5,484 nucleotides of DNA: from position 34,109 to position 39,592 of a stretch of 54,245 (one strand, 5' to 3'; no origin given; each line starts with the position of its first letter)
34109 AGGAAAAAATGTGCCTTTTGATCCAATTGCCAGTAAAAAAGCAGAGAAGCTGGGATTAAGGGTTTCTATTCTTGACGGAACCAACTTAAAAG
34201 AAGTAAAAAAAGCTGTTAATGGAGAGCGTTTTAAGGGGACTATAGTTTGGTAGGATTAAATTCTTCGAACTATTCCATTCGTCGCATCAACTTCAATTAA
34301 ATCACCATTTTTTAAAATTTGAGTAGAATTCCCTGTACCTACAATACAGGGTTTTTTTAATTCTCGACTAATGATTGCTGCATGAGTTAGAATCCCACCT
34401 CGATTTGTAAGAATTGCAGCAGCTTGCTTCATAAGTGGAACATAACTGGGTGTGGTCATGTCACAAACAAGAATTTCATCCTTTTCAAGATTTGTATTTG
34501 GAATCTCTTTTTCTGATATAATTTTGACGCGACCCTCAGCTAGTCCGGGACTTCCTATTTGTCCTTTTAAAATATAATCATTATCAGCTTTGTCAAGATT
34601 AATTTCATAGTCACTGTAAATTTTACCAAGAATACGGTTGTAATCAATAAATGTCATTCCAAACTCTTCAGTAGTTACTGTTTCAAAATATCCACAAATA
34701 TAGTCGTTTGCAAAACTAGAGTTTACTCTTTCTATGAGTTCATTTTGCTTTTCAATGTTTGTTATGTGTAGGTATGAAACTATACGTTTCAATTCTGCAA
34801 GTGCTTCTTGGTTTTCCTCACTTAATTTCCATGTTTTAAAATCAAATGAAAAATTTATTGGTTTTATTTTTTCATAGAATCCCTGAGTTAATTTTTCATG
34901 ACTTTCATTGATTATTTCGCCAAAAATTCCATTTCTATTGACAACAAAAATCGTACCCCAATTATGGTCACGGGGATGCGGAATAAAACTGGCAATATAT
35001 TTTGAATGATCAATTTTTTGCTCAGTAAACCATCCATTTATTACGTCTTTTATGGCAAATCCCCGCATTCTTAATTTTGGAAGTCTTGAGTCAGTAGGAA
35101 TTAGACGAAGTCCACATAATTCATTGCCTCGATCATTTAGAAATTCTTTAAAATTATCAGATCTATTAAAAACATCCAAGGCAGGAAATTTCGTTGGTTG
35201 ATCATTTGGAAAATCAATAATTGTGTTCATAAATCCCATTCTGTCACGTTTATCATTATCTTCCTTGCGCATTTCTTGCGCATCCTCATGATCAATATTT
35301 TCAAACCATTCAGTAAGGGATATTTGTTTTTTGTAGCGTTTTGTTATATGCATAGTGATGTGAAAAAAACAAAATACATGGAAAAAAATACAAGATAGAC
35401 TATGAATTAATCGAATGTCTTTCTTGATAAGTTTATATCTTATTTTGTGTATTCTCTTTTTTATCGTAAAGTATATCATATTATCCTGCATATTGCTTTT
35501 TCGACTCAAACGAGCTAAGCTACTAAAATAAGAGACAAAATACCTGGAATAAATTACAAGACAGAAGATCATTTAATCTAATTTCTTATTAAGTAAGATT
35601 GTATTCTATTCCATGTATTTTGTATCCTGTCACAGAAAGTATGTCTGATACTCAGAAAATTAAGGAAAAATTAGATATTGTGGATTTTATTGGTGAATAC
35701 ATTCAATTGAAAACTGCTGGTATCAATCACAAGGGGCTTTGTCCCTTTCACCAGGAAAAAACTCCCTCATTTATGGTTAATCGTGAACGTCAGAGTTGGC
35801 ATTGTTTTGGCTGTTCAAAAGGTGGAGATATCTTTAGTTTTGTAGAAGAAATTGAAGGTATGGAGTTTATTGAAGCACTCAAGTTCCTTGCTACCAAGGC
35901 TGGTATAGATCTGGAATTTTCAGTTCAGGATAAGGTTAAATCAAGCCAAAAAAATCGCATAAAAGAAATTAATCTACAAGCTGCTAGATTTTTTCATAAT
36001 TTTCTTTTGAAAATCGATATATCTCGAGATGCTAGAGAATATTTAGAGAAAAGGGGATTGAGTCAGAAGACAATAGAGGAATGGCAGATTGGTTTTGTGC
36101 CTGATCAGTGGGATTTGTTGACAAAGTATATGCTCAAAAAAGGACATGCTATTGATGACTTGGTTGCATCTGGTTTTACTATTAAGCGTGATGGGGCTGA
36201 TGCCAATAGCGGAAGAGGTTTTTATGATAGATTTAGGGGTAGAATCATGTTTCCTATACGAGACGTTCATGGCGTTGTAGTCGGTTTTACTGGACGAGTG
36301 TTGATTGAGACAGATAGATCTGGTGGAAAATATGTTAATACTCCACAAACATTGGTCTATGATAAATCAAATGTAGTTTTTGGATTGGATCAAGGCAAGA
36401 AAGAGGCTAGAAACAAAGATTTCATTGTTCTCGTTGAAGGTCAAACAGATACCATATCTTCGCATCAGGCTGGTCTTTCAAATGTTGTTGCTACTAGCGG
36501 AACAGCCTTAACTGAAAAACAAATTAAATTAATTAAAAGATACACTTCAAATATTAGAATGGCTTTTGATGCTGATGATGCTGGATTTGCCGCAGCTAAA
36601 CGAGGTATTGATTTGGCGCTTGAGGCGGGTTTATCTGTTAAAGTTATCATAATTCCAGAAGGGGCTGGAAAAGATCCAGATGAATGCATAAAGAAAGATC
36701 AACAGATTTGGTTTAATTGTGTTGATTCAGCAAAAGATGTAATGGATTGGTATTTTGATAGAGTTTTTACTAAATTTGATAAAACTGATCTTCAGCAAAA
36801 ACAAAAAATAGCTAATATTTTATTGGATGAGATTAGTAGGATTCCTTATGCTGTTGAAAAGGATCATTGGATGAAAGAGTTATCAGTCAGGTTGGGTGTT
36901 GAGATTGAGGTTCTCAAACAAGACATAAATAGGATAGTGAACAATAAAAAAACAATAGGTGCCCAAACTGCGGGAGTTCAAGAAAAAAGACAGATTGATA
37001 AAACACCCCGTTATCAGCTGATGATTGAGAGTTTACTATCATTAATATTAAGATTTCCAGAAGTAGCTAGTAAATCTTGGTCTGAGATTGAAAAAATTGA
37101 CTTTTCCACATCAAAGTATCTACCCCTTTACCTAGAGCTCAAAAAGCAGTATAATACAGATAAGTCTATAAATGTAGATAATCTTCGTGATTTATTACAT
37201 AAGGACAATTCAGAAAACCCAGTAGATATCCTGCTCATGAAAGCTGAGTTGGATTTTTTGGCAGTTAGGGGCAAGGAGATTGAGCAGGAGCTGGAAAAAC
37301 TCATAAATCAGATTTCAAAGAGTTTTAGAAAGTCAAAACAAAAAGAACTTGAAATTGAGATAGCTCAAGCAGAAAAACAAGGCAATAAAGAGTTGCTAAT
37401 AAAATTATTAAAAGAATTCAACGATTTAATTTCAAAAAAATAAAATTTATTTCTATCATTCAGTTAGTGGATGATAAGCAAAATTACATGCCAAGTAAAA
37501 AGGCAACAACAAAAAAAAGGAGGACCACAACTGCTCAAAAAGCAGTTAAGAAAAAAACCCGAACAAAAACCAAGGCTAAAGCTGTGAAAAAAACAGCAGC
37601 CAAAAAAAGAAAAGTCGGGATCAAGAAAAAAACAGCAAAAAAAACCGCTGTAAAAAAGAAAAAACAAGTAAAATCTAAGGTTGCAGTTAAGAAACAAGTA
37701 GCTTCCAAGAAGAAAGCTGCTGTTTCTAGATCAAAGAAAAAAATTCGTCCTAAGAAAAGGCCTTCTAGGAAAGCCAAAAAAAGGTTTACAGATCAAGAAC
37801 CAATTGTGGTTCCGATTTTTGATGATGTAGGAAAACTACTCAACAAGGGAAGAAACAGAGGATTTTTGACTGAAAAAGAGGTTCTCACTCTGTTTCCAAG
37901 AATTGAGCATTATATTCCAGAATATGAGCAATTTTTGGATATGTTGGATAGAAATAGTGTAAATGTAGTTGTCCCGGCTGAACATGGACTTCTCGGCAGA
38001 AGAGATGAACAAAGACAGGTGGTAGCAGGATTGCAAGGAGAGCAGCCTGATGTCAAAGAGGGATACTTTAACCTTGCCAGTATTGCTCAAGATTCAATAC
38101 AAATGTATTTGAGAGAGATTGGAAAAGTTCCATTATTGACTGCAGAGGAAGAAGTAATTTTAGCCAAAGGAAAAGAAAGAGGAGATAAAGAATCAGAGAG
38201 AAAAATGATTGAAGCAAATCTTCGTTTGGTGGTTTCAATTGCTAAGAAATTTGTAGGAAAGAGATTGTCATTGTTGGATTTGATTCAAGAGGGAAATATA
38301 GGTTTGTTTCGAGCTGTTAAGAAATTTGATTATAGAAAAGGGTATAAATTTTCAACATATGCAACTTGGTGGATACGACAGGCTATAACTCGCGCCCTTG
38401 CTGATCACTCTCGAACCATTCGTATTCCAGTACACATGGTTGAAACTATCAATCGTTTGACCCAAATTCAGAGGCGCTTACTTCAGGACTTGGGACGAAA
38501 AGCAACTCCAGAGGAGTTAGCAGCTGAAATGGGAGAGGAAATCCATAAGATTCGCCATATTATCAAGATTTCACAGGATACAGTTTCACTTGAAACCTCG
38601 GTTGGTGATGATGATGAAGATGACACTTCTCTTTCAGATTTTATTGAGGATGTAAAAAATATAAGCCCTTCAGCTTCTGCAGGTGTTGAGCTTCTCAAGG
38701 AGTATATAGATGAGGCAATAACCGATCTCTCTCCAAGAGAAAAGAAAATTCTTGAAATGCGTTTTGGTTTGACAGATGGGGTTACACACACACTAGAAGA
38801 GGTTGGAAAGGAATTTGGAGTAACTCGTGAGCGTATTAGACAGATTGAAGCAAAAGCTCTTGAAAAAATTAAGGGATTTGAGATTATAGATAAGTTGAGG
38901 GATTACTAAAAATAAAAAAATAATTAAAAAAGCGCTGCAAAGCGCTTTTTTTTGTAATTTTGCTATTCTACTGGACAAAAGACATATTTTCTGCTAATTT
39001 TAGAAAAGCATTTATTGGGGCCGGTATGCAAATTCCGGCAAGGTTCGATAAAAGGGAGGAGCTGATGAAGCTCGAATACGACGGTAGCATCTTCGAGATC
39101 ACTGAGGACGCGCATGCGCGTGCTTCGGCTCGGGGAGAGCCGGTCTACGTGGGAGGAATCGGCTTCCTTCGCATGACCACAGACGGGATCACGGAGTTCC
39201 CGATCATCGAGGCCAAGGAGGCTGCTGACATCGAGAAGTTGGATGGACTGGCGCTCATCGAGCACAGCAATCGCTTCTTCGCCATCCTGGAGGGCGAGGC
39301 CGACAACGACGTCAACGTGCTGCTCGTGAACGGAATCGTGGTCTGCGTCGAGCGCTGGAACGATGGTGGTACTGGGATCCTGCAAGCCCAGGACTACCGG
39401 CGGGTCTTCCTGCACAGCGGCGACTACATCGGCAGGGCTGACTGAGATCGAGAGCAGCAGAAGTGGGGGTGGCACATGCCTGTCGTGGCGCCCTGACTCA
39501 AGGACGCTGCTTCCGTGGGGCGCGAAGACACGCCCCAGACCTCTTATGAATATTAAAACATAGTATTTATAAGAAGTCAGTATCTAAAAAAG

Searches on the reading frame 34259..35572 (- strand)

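Call 76: search_protein_families(library=pfam, max_evalue=0.001, proteins=[window:34259-35572:-])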
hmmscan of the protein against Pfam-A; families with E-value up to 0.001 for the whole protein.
window:34259-35572:- (438 aa): 1 family
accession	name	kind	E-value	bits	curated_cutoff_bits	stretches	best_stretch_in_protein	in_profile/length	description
PF00391.29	PEP-utilizers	-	6.9e-25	86.9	23.1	1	363-433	2-72/72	PEP-utilising enzyme, mobile domain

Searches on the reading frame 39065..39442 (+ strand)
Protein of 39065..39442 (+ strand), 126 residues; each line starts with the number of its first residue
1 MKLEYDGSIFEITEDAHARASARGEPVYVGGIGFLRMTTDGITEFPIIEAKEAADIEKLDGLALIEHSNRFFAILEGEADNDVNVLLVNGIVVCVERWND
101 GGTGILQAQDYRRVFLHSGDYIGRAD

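Call 14: search_protein_families(library=pfam, max_evalue=0.1, proteins=[window:39065-39442:+])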
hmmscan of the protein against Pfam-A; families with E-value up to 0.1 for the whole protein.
seq(126 aa): 0 families

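Call 15: search_protein_families(library=ncbifam, max_evalue=0.1, proteins=[window:39065-39442:+])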
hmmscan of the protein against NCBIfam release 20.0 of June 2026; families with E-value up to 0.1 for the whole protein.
seq(126 aa): 0 families

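Call 54: search_protein_families(library=phrogs, max_evalue=0.01, proteins=[window:39065-39442:+])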
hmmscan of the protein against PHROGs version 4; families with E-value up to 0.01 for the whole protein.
window:39065-39442:+ (126 aa): 0 families

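Call 55: search_protein_families(library=padloc, max_evalue=0.01, proteins=[window:39065-39442:+])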
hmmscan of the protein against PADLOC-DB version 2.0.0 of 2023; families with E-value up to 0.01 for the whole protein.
window:39065-39442:+ (126 aa): 0 families

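Call 64: search_dna_similar(query=window:39065-39442:+, collection=plasmids, mode=protein, max_evalue=0.001, max_rows=8)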
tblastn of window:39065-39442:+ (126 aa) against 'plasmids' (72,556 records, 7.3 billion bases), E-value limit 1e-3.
No match.
